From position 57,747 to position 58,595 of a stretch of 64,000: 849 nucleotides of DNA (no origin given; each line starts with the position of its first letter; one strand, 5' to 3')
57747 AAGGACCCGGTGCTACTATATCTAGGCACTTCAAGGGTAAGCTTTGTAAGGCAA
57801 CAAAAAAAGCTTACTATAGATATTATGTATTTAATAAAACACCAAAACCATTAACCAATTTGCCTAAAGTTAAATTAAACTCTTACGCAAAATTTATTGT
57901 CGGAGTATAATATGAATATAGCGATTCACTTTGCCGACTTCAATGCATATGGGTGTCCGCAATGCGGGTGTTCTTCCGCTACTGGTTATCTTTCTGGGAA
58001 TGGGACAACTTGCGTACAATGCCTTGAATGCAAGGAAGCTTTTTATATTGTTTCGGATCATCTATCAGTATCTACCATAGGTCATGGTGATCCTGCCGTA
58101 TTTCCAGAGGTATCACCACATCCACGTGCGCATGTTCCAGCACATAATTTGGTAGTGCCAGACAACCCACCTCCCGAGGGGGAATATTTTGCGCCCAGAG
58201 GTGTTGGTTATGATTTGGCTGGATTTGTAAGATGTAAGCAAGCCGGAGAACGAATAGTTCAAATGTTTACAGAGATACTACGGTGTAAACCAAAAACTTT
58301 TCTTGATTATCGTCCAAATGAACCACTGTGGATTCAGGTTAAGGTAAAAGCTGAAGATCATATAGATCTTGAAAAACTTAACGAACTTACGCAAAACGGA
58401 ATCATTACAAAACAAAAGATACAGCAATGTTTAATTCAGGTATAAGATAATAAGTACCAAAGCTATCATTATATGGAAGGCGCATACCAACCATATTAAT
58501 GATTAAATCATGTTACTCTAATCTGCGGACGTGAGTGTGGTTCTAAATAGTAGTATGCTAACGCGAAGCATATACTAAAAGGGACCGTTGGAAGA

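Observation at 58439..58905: Promoter-to-terminator unit with no ORF: candidate ~460-nt non-coding RNA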

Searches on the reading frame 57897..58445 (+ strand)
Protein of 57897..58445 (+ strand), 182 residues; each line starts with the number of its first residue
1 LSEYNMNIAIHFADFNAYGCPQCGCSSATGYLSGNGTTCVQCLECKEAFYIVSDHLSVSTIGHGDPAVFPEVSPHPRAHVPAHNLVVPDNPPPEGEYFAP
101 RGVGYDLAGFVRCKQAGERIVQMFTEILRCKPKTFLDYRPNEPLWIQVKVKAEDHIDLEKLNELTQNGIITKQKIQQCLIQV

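Call 10: search_protein_families(library=phrogs, proteins=[window:57897-58445:+])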
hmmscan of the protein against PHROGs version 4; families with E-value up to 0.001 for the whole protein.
window:57897-58445:+ (182 aa): 0 families

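Call 12: find_related_loci(query=window:57897-58445:+, collection=viral_contigs, flank=5000)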
Query window:57897-58445:+ (182 aa) in viral_contigs; peptide patterns used: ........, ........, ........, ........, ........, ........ (x = any residue, [..] = any of these).
2 stretches matched a pattern, but none encodes a relative of the query by tblastn (E <= 1e-3).

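Call 15: find_encoding_contigs(protein=window:57912-58445:+, flank=10000, max_places=10)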
Protein window:57912-58445:+ (177 aa): 14 contigs read that carry it; 4 places shown.
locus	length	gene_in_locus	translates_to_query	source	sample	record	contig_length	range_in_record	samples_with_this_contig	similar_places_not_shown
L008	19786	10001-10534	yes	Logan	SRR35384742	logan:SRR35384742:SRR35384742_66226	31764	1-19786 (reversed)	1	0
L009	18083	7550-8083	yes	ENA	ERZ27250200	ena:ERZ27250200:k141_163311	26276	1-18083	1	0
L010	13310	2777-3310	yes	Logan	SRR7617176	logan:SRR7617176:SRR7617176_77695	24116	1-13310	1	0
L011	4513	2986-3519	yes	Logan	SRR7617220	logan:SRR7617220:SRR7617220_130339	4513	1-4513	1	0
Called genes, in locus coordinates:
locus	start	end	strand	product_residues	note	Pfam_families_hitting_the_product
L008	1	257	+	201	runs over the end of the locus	-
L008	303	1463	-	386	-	-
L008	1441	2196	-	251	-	-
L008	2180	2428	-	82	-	-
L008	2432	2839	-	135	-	-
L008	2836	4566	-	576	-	-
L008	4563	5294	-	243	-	-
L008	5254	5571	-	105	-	PF00153:Mito_carr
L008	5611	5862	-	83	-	-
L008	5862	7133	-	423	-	-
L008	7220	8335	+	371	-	-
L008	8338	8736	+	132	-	-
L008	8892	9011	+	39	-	-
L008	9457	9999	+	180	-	PF01464:SLT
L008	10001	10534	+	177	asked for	-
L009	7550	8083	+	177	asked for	-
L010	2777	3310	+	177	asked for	-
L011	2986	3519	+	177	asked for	-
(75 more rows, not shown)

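Call 17: find_homologous_proteins(query=window:57912-58445:+, max_evalue=0.001)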
Query window:57912-58445:+ (177 aa): 78 proteins with E <= 0.001 among 121 candidates.
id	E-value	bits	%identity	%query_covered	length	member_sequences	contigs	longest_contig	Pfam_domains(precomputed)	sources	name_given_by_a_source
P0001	3.0e-119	413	99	100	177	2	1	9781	-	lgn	-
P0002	6.4e-53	197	55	98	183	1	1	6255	-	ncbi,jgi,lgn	jgi:hypothetical protein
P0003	6.2e-52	194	51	97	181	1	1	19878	-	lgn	-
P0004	3.7e-50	188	51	98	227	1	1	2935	PF04014.24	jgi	-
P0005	5.1e-50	188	51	97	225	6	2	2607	-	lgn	-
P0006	6.1e-50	188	52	97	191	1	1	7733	-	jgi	jgi:hypothetical protein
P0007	6.2e-50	188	51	97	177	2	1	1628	-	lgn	-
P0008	2.6e-49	186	51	98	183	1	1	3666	-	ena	-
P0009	2.8e-49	185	50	97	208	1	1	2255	-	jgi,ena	-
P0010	6.3e-49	184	52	98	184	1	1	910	-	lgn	-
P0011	8.4e-49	184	50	97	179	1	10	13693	-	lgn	-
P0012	1.4e-48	183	49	99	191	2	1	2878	-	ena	-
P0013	6.0e-47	178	49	97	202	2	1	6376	-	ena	-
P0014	1.1e-46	177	50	98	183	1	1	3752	-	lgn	-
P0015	3.0e-46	176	49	97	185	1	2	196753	-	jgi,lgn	jgi:hypothetical protein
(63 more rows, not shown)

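Call 19: find_related_loci(query=A2, collection=viral_contigs, flank=4000)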
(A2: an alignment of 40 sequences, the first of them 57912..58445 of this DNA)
Query A2 (177 aa) in viral_contigs; peptide patterns used: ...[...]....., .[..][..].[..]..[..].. (x = any residue, [..] = any of these).
149 stretches matched a pattern; 125 encode a relative of the query (tblastn E <= 1e-3); the best 80 are kept; 80 distinct loci.
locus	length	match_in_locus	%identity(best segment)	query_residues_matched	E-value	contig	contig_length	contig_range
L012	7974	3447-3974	52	3-175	2e-59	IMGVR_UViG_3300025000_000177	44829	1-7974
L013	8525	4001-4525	52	3-176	3e-58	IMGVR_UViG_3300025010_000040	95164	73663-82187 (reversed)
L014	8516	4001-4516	51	3-172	2e-55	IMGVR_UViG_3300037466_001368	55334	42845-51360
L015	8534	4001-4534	51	2-174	3e-52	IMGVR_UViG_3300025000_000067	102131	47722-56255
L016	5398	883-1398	54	3-176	2e-50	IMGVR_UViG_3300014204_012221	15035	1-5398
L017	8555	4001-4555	46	3-175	3e-49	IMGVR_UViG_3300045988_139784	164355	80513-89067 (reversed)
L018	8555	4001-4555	47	3-175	3e-49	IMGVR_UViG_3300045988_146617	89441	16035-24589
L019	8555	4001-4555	44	3-175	4e-48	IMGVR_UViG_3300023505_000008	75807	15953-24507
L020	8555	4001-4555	45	3-175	4e-48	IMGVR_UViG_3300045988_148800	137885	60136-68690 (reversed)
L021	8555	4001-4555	44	3-175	7e-48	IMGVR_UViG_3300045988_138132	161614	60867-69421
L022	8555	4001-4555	44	3-175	6e-48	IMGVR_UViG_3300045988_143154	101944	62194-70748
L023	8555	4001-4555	45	3-175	5e-47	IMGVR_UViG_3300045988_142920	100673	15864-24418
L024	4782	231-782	42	3-175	2e-45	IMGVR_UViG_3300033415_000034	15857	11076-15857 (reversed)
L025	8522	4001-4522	47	3-173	2e-45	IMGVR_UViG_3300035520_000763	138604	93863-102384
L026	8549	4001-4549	45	3-175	6e-45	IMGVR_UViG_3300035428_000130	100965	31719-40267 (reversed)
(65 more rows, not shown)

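Call 25: find_related_loci(query=A2, collection=metagenome_contigs, flank=3000)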
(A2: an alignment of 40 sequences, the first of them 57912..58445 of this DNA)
Query A2 (177 aa) in metagenome_contigs; peptide patterns used: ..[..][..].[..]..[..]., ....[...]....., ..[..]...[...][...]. (x = any residue, [..] = any of these).
475 stretches matched a pattern; 299 encode a relative of the query (tblastn E <= 1e-3); the best 80 are kept; 80 distinct loci.
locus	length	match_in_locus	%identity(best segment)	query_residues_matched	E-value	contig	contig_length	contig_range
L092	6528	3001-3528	52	3-175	1e-59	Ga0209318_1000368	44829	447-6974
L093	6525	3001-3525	52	3-176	2e-58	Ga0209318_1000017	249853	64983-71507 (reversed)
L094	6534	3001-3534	51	2-174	2e-52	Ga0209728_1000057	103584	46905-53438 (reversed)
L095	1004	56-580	47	3-175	3e-54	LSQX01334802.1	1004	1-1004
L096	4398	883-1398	54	3-176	1e-50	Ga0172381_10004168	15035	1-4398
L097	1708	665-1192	47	2-175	3e-51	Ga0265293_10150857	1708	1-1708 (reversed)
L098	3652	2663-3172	52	3-174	1e-49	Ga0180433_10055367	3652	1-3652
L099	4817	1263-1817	47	3-175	2e-49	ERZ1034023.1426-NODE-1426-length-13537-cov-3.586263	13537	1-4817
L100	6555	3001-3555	46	3-175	2e-49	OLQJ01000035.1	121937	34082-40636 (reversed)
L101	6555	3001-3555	47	3-175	2e-49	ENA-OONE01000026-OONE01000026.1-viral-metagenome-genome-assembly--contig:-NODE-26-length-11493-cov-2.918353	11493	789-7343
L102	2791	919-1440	45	2-173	4e-49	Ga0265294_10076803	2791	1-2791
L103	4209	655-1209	44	3-175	2e-48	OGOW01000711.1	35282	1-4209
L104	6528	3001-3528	45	3-175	2e-48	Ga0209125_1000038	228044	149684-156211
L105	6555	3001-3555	45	3-175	1e-48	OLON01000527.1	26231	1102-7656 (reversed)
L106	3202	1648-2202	44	3-175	5e-48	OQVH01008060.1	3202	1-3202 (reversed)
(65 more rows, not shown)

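Call 55: search_protein_families(library=pfam, proteins=[window:57912-58445:+], max_evalue=1)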
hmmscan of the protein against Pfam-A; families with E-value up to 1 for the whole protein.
window:57912-58445:+ (177 aa): 1 family
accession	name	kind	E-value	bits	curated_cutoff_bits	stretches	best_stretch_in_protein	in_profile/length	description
PF14354.12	Lar_restr_allev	-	0.19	12.4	28.6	1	15-44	6-37/58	Restriction alleviation protein Lar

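Call 62: predict_structure(alignment_id=A2)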
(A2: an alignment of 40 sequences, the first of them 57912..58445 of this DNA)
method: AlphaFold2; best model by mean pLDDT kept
length: 177 residues; sequences in the alignment: 40
mean_pLDDT: 96.3   pTM: 0.82
mean pLDDT of the five models: 96.3, 96.1, 95.9, 95.7, 95.5
residues with pLDDT >= 90: 172; 70-90: 3; 50-70: 2; < 50: 0
segments of 3 or more residues with pLDDT < 50: none
pLDDT, mean of each block of 10 residues (from residue 1): 93 98 95 96 97 95 96 97 95 97 97 98 98 93 98 98 98 93
secondary structure, 60 per line:
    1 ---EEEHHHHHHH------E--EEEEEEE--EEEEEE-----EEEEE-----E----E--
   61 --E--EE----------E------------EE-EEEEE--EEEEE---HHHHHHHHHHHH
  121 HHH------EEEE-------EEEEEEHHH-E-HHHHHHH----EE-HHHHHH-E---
elements in order: E4-6 H7-13 E23-29 E32-37 E43-47 E94-98 E101-105 H109-123 E130-133 E141-146 H153-159 H167-172

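Call 64: fold_search(model_id=the predicted structure, library=pdb)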
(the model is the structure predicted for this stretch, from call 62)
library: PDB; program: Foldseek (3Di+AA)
matches with E <= 10: 655; with E <= 0.001: 0
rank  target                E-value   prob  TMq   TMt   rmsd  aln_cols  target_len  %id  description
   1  8dgt_A                2.1e-01  0.07  0.17  0.09  19.8       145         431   13  Cryo-EM structure of a RAS/RAF complex (state 2) (released 2023-07-05)
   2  9byj                  2.8e-01  0.05  0.16  0.08  20.0       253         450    9  Crystal Structure of Hck in complex with the Src-family kinase inhibitor A-419259 (released 2024-10-09)
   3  4lud_A                5.2e-01  0.04  0.17  0.09  19.5       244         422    8  Crystal Structure of HCK in complex with the fluorescent compound SKF86002 (released 2014-02-12)
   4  3vcx_B                5.9e-01  0.38  0.20  0.27   4.9        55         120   18  Crystal structure of a putative glyoxalase/bleomycin resistance protein from Rhodopseudomonas palustris CGA009 (released 2012-01-18)
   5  8c3a_BS               6.3e-01  0.18  0.28  0.37  13.9       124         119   17  Crystal structure of ailanthone bound to the Candida albicans 80S ribosome (released 2024-01-10)
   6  3r4q_B                6.3e-01  0.08  0.19  0.24  14.2       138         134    9  Crystal structure of Lactoylglutathione lyase from Agrobacterium tumefaciens (released 2011-04-06)
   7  8i8g_A                7.1e-01  0.14  0.21  0.14  10.9        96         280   11  Crystal structure of Cph001-D189N in complex with CMN IIA and ATP (released 2024-01-10)
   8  6fyx_m                7.6e-01  0.14  0.21  0.24  11.3        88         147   11  Structure of a partial yeast 48S preinitiation complex with eIF5 N-terminal domain (model C1) (released 2018-12-05)
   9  3vs1_A                7.6e-01  0.04  0.17  0.09  20.6       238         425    8  Crystal structure of HCK complexed with a pyrrolo-pyrimidine inhibitor 1-[4-(4-amino-7-cyclopentyl-7H-pyrrolo[2,3-d]py (released 2013-05-01)
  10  7olc_LX               8.1e-01  0.13  0.27  0.35  14.5       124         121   16  Thermophilic eukaryotic 80S ribosome at idle POST state (released 2022-01-26)
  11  4lud_B                8.1e-01  0.04  0.17  0.10  19.9       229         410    7  Crystal Structure of HCK in complex with the fluorescent compound SKF86002 (released 2014-02-12)
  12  4lue_B                8.1e-01  0.03  0.15  0.08  20.1       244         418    9  Crystal Structure of HCK in complex with 7-[trans-4-(4-methylpiperazin-1-yl)cyclohexyl]-5-(4-phenoxyphenyl)-7H-pyrrolo (released 2014-02-12)
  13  7old_LX               8.6e-01  0.13  0.27  0.35  14.5       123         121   16  Thermophilic eukaryotic 80S ribosome at pe/E (TI)-POST state (released 2022-01-26)
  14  2j0k_B                8.6e-01  0.02  0.14  0.06  22.3       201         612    7  Crystal structure of a fragment of focal adhesion kinase containing the FERM and kinase domains. (released 2007-07-03)
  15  8xn8                  9.1e-01  0.04  0.16  0.08  17.7       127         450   12  The Crystal Structure of SRC from Biortus. (released 2024-01-24)
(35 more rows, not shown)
